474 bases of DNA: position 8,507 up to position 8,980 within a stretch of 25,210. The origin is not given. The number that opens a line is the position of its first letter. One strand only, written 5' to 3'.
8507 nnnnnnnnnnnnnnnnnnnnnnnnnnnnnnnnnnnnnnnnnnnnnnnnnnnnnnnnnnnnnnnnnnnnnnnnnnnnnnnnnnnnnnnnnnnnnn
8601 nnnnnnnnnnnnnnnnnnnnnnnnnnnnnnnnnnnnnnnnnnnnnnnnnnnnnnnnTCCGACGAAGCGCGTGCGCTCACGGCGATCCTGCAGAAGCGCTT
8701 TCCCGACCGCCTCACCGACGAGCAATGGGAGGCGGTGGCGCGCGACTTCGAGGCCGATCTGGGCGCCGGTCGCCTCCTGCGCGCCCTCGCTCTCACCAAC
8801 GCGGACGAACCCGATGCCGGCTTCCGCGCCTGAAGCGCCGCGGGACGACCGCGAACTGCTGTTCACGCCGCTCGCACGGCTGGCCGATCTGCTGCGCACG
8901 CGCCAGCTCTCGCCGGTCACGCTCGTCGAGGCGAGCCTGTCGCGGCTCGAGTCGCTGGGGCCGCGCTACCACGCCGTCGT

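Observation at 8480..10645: A Tat-signal GatC/AtzG-like small protein overlaps a signal-less amidase-signature enzyme, possibly a Tat hitchhiker periplasmic amidase. A lipoprotein gene follows.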

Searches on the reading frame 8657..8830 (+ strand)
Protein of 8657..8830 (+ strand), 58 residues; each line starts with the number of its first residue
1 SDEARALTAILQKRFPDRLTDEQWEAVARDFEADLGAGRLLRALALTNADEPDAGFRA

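Call 18: search_solved_structures(query=A2, max_evalue=10, show_alignments=3)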
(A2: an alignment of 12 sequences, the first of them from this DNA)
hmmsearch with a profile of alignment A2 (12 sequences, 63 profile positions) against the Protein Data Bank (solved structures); distinct sequences matched with E-value up to 10: 17.
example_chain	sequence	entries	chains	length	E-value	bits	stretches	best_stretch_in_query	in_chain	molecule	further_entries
9p8h_SD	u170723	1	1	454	0.17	15.1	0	4-16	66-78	40S ribosomal protein S3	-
5z5b_A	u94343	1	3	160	0.25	14.6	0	22-35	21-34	Protein-tyrosine phosphatase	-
9sji_A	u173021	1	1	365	0.37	14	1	29-60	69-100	BT3088 (SGBPdex)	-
9sje_E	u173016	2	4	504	0.46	13.7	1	29-60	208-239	BT3088 (SGBPdex)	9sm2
8sgc_P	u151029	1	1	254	0.59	13.4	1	16-57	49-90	Phosducin-like protein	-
9pi2_A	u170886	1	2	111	0.64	13.3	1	16-41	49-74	Ancylobacter lacus lanthanum bound protein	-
5xzt_A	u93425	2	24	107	0.78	13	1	10-41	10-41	Hydroxynitrile lyase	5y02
8u5a_A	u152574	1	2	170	0.84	12.9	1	4-35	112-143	Designed myoglobin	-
8sh9_P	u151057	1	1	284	0.85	12.9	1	16-57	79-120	Phosducin-like protein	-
9noc_P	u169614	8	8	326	0.88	12.8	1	16-57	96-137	Phosducin-like protein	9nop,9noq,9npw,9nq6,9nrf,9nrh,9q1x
8sff_P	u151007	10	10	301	0.9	12.8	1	16-57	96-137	Phosducin-like protein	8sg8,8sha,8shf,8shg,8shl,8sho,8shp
5xtb_H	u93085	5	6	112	0.91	12.8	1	13-46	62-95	NADH dehydrogenase [ubiquinone] 1 alpha subcomplex subunit 5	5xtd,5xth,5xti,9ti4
9cwt_H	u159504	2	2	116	1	12.6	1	13-46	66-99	NADH dehydrogenase [ubiquinone] 1 alpha subcomplex subunit 5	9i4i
5xzq_A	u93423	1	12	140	1.3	12.3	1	10-41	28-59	Hydroxynitrile lyase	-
9r1m_A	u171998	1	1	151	1.4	12.2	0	22-41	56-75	sc-apCC-4-LMF-1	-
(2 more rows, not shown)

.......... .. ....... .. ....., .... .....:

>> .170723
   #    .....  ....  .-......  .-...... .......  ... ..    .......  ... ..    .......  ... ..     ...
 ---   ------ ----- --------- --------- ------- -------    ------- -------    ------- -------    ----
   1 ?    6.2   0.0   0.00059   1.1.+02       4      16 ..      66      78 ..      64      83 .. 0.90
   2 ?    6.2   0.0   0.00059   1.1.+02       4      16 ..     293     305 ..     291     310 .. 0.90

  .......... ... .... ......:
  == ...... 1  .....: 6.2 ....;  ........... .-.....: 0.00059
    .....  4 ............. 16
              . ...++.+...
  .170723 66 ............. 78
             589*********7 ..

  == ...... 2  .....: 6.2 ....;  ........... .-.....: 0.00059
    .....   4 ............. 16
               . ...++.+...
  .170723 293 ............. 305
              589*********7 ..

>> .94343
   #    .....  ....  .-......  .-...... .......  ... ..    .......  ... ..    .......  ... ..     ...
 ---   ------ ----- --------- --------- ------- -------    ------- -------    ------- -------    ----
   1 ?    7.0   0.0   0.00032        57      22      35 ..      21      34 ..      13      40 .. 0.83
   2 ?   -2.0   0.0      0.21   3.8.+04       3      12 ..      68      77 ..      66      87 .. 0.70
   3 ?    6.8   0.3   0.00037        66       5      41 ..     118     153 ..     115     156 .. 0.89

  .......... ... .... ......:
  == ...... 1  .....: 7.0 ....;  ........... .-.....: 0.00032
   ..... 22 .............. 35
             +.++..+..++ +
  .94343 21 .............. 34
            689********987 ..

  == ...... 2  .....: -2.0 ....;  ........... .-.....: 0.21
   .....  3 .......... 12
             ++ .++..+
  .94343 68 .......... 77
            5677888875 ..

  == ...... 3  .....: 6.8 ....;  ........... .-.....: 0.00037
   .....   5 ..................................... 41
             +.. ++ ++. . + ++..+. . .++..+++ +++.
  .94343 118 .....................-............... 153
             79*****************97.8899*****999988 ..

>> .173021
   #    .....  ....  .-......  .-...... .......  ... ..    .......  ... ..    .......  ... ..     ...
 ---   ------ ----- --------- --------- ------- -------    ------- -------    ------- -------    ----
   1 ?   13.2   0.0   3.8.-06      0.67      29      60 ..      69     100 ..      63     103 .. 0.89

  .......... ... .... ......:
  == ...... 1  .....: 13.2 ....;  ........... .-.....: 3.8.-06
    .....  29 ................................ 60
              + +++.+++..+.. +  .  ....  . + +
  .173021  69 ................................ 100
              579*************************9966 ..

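Call 21: find_related_loci(query=A2, collection=genome_contigs, flank=4000)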
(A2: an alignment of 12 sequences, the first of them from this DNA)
Query A2 (58 aa) in genome_contigs; peptide patterns used: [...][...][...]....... (x = any residue, [..] = any of these).
123 stretches matched a pattern; 81 encode a relative of the query (tblastn E <= 1e-3); the best 80 are kept; 80 distinct loci.
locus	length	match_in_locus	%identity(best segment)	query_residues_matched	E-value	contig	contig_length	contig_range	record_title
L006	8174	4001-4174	57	1-58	3e-18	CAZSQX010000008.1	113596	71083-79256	MAG TPA_asm: uncultured bacterium isolate binchicken_co107_287 genome assembly, contig: NODE_376_length_113596_cov_8.797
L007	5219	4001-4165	55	3-57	2e-17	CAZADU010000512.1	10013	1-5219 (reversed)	MAG TPA_asm: uncultured bacterium isolate binchicken_co165_69 genome assembly, contig: k141_2161520, whole genome shotgu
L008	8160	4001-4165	58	3-57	2e-17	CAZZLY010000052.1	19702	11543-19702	MAG TPA_asm: uncultured bacterium isolate SRP124364_co1_304 genome assembly, contig: NODE_2670_length_19702_cov_15.08479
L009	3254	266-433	46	2-57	1e-15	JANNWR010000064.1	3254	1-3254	MAG: bacterium isolate VAR_34_metabat_33 VAR_34_k141_2377582, whole genome shotgun sequence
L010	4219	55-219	56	3-57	2e-15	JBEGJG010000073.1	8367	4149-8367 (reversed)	MAG: Candidatus Eisenbacteria bacterium isolate NASQAN2015_150_F_bin.10 scaffold_204, whole genome shotgun sequence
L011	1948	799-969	46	1-57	2e-15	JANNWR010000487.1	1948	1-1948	MAG: bacterium isolate VAR_34_metabat_33 VAR_34_k141_106288, whole genome shotgun sequence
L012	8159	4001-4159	57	5-57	1e-14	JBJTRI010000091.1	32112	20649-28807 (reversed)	MAG: bacterium isolate samp_4448_metabat2_108 samp_4448_960139, whole genome shotgun sequence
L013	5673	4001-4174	47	1-58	2e-13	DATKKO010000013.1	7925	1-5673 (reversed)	MAG TPA_asm: Terriglobales bacterium isolate SMAG_U14659 k141_1273648, whole genome shotgun sequence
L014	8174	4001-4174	48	1-58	6e-13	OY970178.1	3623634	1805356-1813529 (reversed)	MAG: Candidatus Eisenbacteria bacterium isolate MFD05942.bin.c.1 genome assembly, chromosome: 1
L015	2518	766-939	47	1-58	1e-11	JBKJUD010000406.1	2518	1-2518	MAG: Candidatus Eisenbacteria bacterium isolate ant_bin.648 k117_3027530, whole genome shotgun sequence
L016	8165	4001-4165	47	4-58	2e-11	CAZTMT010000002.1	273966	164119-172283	MAG TPA_asm: uncultured Clostridia bacterium isolate binchicken_co30_143 genome assembly, contig: NODE_36_length_273966_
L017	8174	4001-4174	47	1-58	1e-9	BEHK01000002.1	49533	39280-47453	Bacterium HR08 DNA, contig: NODE_274_2, isolate: HRbin08, whole genome shotgun sequence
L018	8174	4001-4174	45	1-58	1e-9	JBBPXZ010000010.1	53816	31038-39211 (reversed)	MAG: Pyrinomonadales bacterium isolate bin.107 bin.107_S6Ck141_936817_length_53816_cov_36.3324, whole genome shotgun seq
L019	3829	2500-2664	47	4-58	2e-9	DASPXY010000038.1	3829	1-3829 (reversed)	MAG TPA_asm: Gemmataceae bacterium isolate SMAG_U11579 k141_380723, whole genome shotgun sequence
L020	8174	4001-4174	41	1-58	3e-9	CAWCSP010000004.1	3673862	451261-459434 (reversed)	MAG: uncultured Acidobacteriota bacterium isolate MFD04428.bin.1.167 genome assembly, contig: contig_20948, whole genome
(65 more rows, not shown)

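Call 26: search_protein_representatives(alignment_id=A2)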
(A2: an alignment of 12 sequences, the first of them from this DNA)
Query: 12 sequences, 63 profile positions. Proteins with E-value up to 0.001 (for the whole library): 1009; up to 1e-10: 217; up to 1e-30: 0. The best 150 are listed.
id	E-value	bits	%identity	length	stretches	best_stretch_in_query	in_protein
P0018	3.6e-21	91.0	-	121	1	1-61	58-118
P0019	9.3e-20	86.5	-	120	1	1-58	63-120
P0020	1.7e-19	85.6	-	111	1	2-59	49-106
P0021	2.9e-19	84.9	-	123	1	1-61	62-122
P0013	5.0e-19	84.1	-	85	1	12-58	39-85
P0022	7.1e-19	83.6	-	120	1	1-59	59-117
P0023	7.3e-19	83.6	-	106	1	1-58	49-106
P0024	1.2e-18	82.9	-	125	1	1-58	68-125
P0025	1.9e-18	82.3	-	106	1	5-58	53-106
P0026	2.0e-18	82.2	-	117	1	1-58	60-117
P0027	3.1e-18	81.6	-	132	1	2-59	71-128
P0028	3.6e-18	81.4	-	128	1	1-57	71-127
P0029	6.7e-18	80.5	-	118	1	2-57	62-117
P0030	7.6e-18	80.3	-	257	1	2-58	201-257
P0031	7.9e-18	80.3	-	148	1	2-59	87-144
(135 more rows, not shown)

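Call 41: search_protein_families(library=pfam, alignment_id=A3, max_evalue=10)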
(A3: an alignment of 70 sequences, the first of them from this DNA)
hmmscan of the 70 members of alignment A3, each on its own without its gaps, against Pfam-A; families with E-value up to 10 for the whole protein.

A. member 1, seq(58 aa): 0 families

B. families by the number of members that match (of 70 scanned): 62 families (the first 25 are shown)
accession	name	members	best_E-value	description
PF13318.11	AtzG-like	9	5.1e-05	1-carboxybiuret hydrolase subunit AtzG-like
PF15995.10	DUF4771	6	0.041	Domain of unknown function (DUF4771)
PF02686.20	GatC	3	0.054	Glu-tRNAGln amidotransferase C subunit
PF17944.6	Arg_decarbox_C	2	0.00066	Arginine decarboxylase C-terminal helical extension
PF19901.4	DUF6374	2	0.0028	Family of unknown function (DUF6374)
PF00288.32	GHMP_kinases_N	2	0.0075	GHMP kinases N terminal domain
PF23630.1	Death_TNFRSF11B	2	0.0083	Tumor Necrosis Factor Receptor Superfamily Member 11B death domain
PF02758.22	PYRIN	2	0.039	PAAD/DAPIN/Pyrin domain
PF18979.5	DUF5715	2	0.06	Family of unknown function (DUF5715)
PF18429.6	DUF5609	2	0.075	Domain of unknown function (DUF5609)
PF07244.20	POTRA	2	0.077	Surface antigen variable number repeat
PF03574.21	Peptidase_S48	2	0.12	Peptidase family S48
PF13592.12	HTH_33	2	0.15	Winged helix-turn helix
PF21848.1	DUF6907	2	0.17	Domain of unknown function (DUF6907)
PF10664.14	NdhM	2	0.21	Cyanobacterial and plastid NDH-1 subunit M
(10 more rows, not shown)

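Call 42: search_solved_structures(query=A3, max_evalue=10, show_alignments=0)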
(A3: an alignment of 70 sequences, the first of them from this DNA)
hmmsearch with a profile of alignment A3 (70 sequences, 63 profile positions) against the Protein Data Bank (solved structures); distinct sequences matched with E-value up to 10: 22.
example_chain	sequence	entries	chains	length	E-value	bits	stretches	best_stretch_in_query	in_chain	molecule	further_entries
27ag_A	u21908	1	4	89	0.083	16.1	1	13-48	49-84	De novo designed miniprotein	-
4xgq_B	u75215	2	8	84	0.15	15.3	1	4-41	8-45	Antitoxin VapB30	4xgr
9wz7_A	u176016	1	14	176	0.17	15.1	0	13-31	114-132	Isoform 2 of Apoptosis-associated speck-like protein containing a CARD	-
27ah_A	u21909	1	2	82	0.17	15.1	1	13-43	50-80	De novo designed miniprotein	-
9wzd_A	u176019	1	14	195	0.23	14.7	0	12-31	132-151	Apoptosis-associated speck-like protein containing a CARD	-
9wzc_A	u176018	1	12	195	0.27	14.5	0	13-31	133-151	Apoptosis-associated speck-like protein containing a CARD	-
9wz4_A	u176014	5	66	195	0.27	14.5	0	13-31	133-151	Apoptosis-associated speck-like protein containing a CARD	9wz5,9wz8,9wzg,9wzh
2kn6_A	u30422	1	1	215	0.41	13.9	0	13-31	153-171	Apoptosis-associated speck-like protein containing a CARD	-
9wzb_A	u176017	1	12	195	0.41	13.9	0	13-31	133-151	Apoptosis-associated speck-like protein containing a CARD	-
6rao_J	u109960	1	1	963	0.67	13.2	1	11-46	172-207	Afp12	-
8cra_E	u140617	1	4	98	0.79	13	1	21-45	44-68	Developmental protein SEPALLATA 3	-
4ox0_A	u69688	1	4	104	0.84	12.9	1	21-45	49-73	Developmental protein SEPALLATA 3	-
6vej_A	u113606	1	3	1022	1.1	12.5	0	10-47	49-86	Probable Resistance-Nodulation-Cell Division (RND) efflux transporter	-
8k9c_A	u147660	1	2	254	1.1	12.5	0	16-43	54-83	Caprin-2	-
7wbn_A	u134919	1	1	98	1.1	12.5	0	23-47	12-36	RevCC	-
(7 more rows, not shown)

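Call 45: predict_structure(alignment_id=A3)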
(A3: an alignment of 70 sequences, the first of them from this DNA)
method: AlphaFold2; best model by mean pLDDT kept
length: 58 residues; sequences in the alignment: 70
mean_pLDDT: 88.8   pTM: 0.64
mean pLDDT of the five models: 88.8, 88.6, 88.6, 88.1, 87.0
residues with pLDDT >= 90: 41; 70-90: 5; 50-70: 12; < 50: 0
segments of 3 or more residues with pLDDT < 50: none
pLDDT, mean of each block of 10 residues (from residue 1): 97 97 98 96 75 64
secondary structure, 60 per line:
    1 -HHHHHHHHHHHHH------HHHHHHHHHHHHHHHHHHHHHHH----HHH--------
elements in order: H2-14 H21-43

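Call 47: fold_search(model_id=the predicted structure, library=pdb)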
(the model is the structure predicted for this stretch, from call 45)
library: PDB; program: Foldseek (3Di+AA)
matches with E <= 10: 59; with E <= 0.001: 0
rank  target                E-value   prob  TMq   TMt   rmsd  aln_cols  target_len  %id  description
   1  6c62_C                1.9e+00  0.23  0.54  0.49   6.1        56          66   20  An unexpected vestigial protein complex reveals the evolutionary origins of an s-triazine catabolic enzyme. (released 2018-03-21)
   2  2df4_C                2.9e+00  0.14  0.48  0.32   7.0        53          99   19  Structure of tRNA-Dependent Amidotransferase GatCAB complexed with Mn2+ (released 2006-07-18)
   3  9a62_B                3.6e+00  0.12  0.47  0.31   6.9        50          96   12  Integrative model of GATA-GATC by crosslinking MS and deep learning (released 2024-09-18)
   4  3qu2_A                3.6e+00  0.07  0.27  0.10   3.4        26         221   19  Crystal structure of pyrophosphatase from bacteroides thetaiotaomicron, a closed cap conformation (released 2011-04-27)
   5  4evx_A                4.2e+00  0.13  0.41  0.27   2.5        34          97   24  Crystal structure of putative phage endolysin from S. enterica (released 2012-05-23)
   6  3kfu_G                4.2e+00  0.08  0.41  0.30   5.9        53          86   21  Crystal structure of the transamidosome (released 2010-08-25)
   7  7dgm_A                4.6e+00  0.18  0.45  0.18   1.4        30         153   17  The dimeric structure of K79H/G80A/H81A myoglobin (released 2021-02-17)
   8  3rv0_B                4.6e+00  0.06  0.35  0.09   5.1        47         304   15  Crystal structure of K. polysporus Dcr1 without the C-terminal dsRBD (released 2011-08-03)
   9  3wfw                  5.0e+00  0.16  0.45  0.20   1.4        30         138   20  Crystal Structure of the Closed Form of the HGbRL's Globin Domain (released 2014-08-06)
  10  2j6y_B                5.0e+00  0.14  0.48  0.37   2.8        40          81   15  Structural and Functional Characterisation of partner switching regulating the environmental stress response in Bacill (released 2007-02-13)
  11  7v5r_A                5.0e+00  0.10  0.42  0.18   2.8        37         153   22  The dimeric structure of G80A/H81A/L137D myoglobin (released 2022-06-29)
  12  3mn9_A                5.0e+00  0.07  0.30  0.06   2.9        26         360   31  Structures of actin-bound WH2 domains of Spire and the implication for filament nucleation (released 2010-05-26)
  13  2co9_MODEL_1_A        5.0e+00  0.02  0.25  0.18  10.5        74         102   19  Solution structure of the HMG_box domain of thymus high mobility group box protein TOX from mouse (released 2005-11-17)
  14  6zrn_C                5.4e+00  0.08  0.39  0.43   5.2        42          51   21  Crystal structure of the RLIP76 Ral binding domain mutant (E427S/L429M/Q433L/K440R) in complex with RalB-GMPPNP (released 2020-11-25)
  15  7kil_B                5.4e+00  0.06  0.29  0.22   3.0        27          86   22  Crystal structure of the mouse lipin-1 M-Lip domain with zinc (released 2021-07-07)
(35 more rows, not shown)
